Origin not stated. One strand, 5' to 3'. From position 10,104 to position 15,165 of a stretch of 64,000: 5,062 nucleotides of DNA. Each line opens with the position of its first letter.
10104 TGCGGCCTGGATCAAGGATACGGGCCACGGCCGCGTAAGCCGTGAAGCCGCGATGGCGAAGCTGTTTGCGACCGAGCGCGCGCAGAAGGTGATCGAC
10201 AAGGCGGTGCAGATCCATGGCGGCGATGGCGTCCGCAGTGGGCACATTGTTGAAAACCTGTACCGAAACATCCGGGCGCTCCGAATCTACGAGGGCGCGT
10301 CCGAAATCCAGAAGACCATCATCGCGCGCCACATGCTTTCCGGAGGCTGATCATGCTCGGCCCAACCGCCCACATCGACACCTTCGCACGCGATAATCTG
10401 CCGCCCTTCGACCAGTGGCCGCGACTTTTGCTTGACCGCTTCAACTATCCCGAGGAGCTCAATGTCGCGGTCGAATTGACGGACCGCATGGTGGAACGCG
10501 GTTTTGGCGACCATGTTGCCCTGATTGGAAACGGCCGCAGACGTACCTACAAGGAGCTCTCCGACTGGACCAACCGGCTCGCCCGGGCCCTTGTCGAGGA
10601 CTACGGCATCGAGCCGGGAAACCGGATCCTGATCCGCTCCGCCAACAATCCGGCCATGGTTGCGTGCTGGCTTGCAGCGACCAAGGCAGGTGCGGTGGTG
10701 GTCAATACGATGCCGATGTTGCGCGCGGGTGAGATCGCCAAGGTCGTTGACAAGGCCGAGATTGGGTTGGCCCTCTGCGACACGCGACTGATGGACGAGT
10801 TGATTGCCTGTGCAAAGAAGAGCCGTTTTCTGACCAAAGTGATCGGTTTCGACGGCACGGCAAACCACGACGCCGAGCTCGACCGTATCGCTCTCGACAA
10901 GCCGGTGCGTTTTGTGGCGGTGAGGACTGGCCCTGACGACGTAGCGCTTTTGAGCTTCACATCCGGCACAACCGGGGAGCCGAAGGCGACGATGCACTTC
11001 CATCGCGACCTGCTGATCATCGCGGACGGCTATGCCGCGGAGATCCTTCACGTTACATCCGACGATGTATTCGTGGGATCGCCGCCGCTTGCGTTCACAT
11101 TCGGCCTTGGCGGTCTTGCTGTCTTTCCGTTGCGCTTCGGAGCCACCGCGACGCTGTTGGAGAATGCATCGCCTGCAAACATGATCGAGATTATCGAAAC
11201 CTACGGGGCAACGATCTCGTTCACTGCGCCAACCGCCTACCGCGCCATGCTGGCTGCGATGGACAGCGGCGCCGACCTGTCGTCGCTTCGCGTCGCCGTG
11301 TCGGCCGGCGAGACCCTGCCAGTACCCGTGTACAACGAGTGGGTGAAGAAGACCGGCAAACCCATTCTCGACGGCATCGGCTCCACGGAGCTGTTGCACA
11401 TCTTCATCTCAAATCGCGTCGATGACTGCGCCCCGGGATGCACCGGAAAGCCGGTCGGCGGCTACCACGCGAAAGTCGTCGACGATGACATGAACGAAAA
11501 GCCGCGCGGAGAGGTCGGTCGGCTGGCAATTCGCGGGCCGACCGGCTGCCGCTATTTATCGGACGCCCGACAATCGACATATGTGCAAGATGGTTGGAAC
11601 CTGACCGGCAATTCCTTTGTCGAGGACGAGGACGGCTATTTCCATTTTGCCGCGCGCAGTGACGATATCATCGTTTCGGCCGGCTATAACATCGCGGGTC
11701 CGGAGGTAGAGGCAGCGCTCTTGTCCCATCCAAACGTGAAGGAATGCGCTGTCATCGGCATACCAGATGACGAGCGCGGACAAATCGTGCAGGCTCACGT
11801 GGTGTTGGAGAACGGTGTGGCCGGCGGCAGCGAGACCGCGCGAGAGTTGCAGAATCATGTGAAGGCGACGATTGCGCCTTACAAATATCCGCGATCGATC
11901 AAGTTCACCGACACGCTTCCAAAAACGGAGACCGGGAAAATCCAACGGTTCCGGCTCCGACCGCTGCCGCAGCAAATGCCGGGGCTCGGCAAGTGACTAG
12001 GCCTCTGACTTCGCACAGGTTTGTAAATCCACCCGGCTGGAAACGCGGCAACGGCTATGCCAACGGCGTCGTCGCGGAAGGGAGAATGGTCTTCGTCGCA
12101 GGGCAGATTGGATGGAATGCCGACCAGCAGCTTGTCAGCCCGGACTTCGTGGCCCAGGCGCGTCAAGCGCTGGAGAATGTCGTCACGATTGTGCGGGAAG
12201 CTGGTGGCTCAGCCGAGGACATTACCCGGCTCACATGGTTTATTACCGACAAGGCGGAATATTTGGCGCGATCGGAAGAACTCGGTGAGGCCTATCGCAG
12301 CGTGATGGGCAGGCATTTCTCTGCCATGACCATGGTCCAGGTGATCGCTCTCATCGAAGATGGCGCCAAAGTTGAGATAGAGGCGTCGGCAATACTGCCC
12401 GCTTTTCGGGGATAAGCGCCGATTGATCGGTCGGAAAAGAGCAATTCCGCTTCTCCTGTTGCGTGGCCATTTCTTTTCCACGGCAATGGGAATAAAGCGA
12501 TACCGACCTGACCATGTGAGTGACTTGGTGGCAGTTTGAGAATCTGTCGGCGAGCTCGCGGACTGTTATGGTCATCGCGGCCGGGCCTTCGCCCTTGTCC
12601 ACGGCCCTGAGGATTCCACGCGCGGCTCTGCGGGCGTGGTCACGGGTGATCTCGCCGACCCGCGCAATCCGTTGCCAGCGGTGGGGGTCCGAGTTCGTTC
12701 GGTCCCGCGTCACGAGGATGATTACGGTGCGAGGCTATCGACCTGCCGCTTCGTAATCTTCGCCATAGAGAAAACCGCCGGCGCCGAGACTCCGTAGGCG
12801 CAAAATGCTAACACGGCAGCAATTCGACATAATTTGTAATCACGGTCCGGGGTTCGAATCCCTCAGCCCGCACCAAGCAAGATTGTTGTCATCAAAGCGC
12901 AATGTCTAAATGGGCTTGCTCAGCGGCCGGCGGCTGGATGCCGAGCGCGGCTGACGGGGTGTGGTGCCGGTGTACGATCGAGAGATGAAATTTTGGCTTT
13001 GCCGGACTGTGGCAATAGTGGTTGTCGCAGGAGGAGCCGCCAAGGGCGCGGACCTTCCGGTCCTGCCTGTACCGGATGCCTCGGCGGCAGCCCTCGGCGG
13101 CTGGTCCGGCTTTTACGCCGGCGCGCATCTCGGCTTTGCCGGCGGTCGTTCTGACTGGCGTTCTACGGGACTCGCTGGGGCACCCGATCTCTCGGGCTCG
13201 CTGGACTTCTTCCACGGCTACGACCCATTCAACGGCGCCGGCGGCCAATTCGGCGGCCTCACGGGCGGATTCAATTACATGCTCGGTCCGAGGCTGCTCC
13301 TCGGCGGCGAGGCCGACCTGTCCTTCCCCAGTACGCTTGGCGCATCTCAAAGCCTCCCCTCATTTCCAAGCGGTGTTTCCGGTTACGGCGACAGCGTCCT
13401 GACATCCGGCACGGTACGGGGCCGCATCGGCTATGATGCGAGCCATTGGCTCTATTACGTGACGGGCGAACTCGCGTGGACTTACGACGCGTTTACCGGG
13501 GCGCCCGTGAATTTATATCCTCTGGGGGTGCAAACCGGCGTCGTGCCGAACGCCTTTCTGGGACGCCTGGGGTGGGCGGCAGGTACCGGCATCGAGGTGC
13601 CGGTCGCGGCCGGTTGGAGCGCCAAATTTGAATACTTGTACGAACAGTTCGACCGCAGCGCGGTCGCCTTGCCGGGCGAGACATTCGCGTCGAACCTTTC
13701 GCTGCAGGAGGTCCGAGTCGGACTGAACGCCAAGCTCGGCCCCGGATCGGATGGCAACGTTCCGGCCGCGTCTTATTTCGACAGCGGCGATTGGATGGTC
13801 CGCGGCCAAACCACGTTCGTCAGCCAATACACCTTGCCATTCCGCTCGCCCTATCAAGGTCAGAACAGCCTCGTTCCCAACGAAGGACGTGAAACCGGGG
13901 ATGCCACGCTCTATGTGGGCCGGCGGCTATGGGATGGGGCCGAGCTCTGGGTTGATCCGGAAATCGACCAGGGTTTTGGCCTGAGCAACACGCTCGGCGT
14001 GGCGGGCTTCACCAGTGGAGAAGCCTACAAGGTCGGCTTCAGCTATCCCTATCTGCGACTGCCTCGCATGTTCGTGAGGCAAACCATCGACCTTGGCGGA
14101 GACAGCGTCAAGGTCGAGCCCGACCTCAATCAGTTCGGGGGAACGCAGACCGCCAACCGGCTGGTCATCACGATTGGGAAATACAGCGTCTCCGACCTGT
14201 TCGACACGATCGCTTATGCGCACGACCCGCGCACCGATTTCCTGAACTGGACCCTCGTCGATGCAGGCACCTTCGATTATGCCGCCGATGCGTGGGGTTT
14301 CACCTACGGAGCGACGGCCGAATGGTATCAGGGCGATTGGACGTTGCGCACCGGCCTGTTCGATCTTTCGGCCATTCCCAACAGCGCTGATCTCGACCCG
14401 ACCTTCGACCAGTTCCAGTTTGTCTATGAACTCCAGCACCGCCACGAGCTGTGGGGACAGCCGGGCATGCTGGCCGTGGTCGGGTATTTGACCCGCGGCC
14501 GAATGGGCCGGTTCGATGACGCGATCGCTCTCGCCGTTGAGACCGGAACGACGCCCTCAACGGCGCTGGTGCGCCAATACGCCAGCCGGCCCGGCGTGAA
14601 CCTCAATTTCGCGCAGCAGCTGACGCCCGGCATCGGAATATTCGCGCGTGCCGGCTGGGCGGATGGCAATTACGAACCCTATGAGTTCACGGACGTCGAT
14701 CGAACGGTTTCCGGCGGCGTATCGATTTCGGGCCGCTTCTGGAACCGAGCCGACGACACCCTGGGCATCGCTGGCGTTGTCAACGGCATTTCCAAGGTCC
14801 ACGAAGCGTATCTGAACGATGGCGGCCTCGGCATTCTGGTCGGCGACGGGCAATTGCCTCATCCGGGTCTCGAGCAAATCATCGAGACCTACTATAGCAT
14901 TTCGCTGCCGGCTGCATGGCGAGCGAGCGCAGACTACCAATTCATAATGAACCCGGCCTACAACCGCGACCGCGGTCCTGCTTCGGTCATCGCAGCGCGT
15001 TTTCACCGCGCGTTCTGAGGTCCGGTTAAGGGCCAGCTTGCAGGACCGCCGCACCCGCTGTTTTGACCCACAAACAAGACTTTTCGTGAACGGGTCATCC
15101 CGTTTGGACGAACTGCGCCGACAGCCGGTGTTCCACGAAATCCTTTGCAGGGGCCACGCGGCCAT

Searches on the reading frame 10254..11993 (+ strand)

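Call 15: search_protein_families(library=pfam, proteins=[window:10254-11993:+], max_evalue=0.001)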
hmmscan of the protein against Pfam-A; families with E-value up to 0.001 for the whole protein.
window:10254-11993:+ (580 aa): 2 families
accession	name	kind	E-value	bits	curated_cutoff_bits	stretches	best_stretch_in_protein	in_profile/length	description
PF00501.34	AMP-binding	-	1.7e-72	244.8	29.9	1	83-430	7-378/384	AMP-binding enzyme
PF13193.12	AMP-binding_C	-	7.5e-25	88.1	24.5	1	484-562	1-76/76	AMP-binding enzyme C-terminal domain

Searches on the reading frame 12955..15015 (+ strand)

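Call 47: search_protein_families(library=pfam, proteins=[window:12955-15015:+])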
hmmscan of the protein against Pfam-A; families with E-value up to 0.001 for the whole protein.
window:12955-15015:+ (687 aa): 2 families
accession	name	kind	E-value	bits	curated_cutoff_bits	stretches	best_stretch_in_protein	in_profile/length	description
PF04966.18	OprB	-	1e-52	180.3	22.9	1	313-687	12-372/372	Carbohydrate-selective porin, OprB family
PF13505.12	OMP_b-brl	-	4.4e-06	27.4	28.7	1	42-257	11-171/175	Outer membrane protein beta-barrel domain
